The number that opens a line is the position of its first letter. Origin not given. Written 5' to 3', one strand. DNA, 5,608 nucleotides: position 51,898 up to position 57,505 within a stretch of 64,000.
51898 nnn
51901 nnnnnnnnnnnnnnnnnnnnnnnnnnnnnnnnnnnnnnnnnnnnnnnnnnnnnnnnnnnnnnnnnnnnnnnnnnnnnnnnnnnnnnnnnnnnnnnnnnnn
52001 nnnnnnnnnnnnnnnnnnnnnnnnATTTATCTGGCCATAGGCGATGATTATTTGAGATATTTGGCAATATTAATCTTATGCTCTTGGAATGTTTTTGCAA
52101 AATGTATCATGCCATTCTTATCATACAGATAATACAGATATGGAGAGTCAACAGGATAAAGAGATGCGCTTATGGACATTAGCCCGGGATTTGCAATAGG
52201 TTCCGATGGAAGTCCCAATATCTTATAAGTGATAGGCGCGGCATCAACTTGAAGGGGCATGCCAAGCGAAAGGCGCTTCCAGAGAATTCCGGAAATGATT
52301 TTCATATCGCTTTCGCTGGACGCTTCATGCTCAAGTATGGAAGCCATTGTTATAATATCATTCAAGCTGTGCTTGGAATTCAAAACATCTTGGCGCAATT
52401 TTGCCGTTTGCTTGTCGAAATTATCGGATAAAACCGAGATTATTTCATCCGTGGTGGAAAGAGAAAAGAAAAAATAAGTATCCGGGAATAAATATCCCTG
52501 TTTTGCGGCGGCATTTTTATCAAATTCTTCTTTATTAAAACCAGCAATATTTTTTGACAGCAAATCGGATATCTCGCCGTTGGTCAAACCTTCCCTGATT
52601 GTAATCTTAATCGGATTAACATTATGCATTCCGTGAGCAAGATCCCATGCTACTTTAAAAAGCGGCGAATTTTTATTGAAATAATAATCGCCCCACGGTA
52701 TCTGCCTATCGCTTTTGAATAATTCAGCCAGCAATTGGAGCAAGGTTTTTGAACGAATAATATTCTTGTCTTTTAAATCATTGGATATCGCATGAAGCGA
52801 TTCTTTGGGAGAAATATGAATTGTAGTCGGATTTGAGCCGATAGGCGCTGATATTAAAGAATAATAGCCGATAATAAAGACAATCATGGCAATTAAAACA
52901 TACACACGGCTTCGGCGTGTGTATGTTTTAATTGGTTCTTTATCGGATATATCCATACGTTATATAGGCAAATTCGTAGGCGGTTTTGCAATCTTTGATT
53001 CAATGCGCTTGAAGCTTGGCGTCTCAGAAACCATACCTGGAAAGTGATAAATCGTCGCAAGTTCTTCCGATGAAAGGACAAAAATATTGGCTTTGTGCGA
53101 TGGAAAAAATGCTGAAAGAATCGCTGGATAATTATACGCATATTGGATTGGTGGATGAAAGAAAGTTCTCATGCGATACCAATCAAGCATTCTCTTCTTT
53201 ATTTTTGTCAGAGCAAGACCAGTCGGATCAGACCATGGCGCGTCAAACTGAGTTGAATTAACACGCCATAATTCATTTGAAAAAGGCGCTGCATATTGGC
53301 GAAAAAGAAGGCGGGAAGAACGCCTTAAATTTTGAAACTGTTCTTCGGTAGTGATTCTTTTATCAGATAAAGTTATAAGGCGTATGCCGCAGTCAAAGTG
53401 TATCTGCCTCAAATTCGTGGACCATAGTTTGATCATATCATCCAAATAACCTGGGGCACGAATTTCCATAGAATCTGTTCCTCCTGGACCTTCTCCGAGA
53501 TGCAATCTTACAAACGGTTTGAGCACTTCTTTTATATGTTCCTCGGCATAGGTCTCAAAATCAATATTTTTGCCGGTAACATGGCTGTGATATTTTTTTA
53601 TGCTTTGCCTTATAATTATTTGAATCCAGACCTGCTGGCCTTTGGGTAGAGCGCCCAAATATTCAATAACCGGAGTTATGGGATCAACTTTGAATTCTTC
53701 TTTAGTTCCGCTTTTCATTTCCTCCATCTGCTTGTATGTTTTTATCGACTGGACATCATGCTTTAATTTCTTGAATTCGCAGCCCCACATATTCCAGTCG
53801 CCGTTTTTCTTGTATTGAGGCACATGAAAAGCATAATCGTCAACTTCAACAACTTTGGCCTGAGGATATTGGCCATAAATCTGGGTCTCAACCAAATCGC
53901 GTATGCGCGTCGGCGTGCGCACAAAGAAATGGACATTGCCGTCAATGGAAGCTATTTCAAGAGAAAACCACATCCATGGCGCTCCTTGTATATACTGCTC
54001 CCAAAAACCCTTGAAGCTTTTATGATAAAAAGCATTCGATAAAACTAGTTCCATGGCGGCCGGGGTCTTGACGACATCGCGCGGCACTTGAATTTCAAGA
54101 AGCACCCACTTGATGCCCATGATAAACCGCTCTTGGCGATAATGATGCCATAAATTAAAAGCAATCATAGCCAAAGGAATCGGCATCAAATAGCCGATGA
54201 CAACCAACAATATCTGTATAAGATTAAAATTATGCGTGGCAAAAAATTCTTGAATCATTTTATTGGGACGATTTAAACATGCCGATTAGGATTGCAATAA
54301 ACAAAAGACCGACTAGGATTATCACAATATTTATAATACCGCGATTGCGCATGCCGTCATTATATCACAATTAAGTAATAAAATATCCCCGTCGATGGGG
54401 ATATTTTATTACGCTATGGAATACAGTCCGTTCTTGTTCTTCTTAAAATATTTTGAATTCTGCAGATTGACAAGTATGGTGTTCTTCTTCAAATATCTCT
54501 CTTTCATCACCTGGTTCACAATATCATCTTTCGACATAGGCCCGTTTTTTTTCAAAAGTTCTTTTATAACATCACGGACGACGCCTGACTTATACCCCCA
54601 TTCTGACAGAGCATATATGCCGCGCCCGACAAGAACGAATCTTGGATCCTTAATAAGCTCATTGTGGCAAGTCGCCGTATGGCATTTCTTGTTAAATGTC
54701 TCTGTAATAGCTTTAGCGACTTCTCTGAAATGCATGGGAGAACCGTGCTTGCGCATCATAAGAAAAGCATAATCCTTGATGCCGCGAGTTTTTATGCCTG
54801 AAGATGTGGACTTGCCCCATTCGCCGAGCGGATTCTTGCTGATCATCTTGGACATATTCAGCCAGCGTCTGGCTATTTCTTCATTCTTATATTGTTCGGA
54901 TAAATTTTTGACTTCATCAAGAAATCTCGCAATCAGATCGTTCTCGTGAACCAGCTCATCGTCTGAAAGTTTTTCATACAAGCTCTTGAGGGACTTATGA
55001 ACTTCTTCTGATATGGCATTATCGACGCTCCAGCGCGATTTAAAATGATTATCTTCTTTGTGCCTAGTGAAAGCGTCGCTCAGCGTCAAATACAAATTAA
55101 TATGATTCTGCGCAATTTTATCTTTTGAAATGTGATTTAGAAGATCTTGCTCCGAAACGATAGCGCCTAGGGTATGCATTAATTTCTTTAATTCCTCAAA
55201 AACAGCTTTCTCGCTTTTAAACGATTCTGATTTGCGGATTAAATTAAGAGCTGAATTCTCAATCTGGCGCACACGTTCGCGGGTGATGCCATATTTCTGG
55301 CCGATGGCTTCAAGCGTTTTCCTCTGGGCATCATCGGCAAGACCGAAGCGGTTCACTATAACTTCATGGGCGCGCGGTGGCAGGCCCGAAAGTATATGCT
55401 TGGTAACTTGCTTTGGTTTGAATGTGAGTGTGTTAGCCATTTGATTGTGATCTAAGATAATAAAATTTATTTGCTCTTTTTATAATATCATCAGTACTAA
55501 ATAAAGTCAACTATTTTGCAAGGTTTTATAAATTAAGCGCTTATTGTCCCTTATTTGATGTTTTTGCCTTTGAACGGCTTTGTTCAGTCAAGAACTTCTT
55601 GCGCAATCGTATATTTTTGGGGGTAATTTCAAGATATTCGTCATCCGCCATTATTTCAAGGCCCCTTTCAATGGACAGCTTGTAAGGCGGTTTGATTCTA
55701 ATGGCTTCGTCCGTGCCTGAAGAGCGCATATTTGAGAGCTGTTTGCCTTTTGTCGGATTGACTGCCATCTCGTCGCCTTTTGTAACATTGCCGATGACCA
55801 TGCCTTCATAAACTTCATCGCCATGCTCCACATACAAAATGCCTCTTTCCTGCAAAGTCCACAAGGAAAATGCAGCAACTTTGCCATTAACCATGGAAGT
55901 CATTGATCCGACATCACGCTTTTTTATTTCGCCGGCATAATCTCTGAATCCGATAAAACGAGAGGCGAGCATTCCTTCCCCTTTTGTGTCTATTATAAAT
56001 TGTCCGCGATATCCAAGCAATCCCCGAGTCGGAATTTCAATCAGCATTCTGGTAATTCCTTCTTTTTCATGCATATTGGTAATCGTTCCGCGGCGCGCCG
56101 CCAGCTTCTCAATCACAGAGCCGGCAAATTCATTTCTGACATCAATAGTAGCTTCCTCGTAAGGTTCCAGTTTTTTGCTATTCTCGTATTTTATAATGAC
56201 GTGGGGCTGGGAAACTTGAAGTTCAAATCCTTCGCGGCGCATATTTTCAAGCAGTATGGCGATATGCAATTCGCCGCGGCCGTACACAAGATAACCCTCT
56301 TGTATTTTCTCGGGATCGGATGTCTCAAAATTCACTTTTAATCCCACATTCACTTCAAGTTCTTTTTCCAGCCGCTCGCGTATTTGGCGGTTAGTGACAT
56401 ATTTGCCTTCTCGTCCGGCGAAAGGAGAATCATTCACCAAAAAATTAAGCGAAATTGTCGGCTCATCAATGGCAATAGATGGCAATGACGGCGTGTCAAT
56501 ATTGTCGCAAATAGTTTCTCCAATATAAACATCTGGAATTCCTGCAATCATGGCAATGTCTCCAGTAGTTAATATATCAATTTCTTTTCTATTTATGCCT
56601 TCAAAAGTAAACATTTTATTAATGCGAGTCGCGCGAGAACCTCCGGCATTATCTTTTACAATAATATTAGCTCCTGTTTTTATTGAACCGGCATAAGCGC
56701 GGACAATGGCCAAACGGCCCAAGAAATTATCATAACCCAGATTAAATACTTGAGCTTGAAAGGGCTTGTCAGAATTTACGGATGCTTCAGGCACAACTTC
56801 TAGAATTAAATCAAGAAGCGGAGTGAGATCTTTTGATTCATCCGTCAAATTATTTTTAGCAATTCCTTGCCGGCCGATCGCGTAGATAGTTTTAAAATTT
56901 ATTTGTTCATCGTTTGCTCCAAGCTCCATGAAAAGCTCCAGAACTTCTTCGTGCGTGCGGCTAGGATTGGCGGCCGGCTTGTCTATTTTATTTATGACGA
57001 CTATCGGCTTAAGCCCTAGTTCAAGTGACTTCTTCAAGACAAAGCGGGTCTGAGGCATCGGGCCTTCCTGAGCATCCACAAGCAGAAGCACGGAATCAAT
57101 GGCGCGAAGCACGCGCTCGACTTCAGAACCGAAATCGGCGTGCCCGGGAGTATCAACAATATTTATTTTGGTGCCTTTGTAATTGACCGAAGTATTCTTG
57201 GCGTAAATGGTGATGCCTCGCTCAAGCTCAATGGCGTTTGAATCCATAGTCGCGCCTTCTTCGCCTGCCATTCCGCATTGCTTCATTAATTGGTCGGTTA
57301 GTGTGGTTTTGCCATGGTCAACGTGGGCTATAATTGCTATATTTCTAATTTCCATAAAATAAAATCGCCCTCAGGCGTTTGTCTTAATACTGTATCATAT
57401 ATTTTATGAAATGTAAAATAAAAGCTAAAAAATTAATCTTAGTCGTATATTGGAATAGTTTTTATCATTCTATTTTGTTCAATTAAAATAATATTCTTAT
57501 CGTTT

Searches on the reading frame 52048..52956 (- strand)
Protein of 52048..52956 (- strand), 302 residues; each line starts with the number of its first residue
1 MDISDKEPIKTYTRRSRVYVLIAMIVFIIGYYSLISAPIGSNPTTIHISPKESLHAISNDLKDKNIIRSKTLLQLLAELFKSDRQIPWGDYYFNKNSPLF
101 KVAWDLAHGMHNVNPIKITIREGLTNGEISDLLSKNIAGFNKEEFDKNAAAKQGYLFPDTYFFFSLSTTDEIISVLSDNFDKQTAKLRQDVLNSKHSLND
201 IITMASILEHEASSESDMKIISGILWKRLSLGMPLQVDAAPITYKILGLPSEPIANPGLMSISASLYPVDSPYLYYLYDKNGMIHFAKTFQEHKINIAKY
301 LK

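Call 24: search_protein_families(library=pfam, proteins=[window:52048-52956:-], max_evalue=0.001)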
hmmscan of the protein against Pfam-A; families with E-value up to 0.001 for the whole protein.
window:52048-52956:- (302 aa): 1 family
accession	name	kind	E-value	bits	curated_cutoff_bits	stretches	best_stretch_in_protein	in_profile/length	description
PF02618.21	YceG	-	6.5e-54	183.7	32.4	2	46-240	1-194/275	YceG-like family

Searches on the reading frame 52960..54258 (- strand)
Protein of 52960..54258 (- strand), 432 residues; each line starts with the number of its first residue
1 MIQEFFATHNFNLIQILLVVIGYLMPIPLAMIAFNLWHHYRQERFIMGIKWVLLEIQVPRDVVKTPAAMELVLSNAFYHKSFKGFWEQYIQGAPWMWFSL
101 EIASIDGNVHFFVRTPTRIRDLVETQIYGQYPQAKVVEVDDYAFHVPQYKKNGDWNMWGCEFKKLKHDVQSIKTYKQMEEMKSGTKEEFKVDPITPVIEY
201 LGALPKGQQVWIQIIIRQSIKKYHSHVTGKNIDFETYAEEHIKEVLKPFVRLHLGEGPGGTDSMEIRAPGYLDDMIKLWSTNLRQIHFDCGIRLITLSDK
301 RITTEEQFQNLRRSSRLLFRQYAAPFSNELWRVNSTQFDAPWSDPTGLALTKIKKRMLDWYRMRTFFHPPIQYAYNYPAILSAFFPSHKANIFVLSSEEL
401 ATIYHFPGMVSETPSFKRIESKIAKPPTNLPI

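Call 24: search_protein_families(library=pfam, proteins=[window:52960-54258:-], max_evalue=0.001)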
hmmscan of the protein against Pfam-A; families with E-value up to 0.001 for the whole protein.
window:52960-54258:- (432 aa): 0 families

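Call 55: search_protein_families(library=padloc, proteins=[window:52960-54258:-], max_evalue=0.01)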
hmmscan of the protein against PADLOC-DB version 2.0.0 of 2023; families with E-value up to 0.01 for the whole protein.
window:52960-54258:- (432 aa): 0 families

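Call 56: search_protein_families(library=phrogs, proteins=[window:52960-54258:-], max_evalue=0.01)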
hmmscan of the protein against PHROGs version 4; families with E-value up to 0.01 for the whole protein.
window:52960-54258:- (432 aa): 1 family
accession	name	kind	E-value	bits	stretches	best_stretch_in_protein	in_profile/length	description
phrog_5156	-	unknown function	0.00041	19.5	1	96-178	77-154/824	-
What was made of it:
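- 52960..54258 (-): 432-aa membrane protein ('c11'). This is the usual partner of the T4CP-like ATPase next to family arrays. No such ATPase lies within the window. It matches the N-terminal part of phrog_5156, whose C-terminal part matches the ATPase (call 56).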

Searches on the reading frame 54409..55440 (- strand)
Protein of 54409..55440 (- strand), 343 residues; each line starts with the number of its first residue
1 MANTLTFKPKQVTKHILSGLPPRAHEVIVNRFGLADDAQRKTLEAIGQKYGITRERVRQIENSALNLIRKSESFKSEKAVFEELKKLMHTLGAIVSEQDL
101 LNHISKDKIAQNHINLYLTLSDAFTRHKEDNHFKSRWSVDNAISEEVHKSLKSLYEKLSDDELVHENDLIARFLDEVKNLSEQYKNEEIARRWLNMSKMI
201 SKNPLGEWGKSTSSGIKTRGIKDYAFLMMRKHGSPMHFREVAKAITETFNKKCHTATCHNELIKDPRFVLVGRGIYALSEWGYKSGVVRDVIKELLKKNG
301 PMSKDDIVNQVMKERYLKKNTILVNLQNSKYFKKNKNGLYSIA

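Call 24: search_protein_families(library=pfam, proteins=[window:54409-55440:-], max_evalue=0.001)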
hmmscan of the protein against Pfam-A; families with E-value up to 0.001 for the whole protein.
window:54409-55440:- (343 aa): 2 families
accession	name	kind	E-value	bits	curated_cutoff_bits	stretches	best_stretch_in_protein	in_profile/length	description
PF04545.22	Sigma70_r4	-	1.2e-13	50.8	24.1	1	17-70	2-50/50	Sigma-70, region 4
PF05066.19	HARE-HTH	-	5.9e-10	39.8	25.9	1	221-281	3-71/71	HB1, ASXL, restriction endonuclease HTH domain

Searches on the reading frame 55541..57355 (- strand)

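Call 24: search_protein_families(library=pfam, proteins=[window:55541-57355:-], max_evalue=0.001)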
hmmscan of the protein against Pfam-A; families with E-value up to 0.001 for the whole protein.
window:55541-57355:- (604 aa): 7 families
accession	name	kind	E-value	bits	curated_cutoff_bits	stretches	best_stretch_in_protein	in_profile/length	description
PF00009.33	GTP_EFTU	-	2.6e-52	177.6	26.5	1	2-189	2-187/188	Elongation factor Tu GTP binding domain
PF21018.2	BipA_C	-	3.4e-39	133.5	23.8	1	483-590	2-109/110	TypA/BipA C-terminal domain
PF00679.30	EFG_C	-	4e-20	72.1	27.9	1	395-479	2-87/89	Elongation factor G C-terminus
PF03144.31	GTP_EFTU_D2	-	7.2e-09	36.4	30.3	1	213-283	1-73/73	Elongation factor Tu domain 2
PF01926.29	MMR_HSR1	-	1.8e-08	34.9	21.9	1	6-123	2-113/113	50S ribosome-binding GTPase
PF22042.2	EF-G_D2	-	3.5e-08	33.9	27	1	198-284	1-83/84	Elongation factor G domain 2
PF02421.24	FeoB_N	-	0.00033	20.6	27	0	46-140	31-131/156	Ferrous iron transport protein B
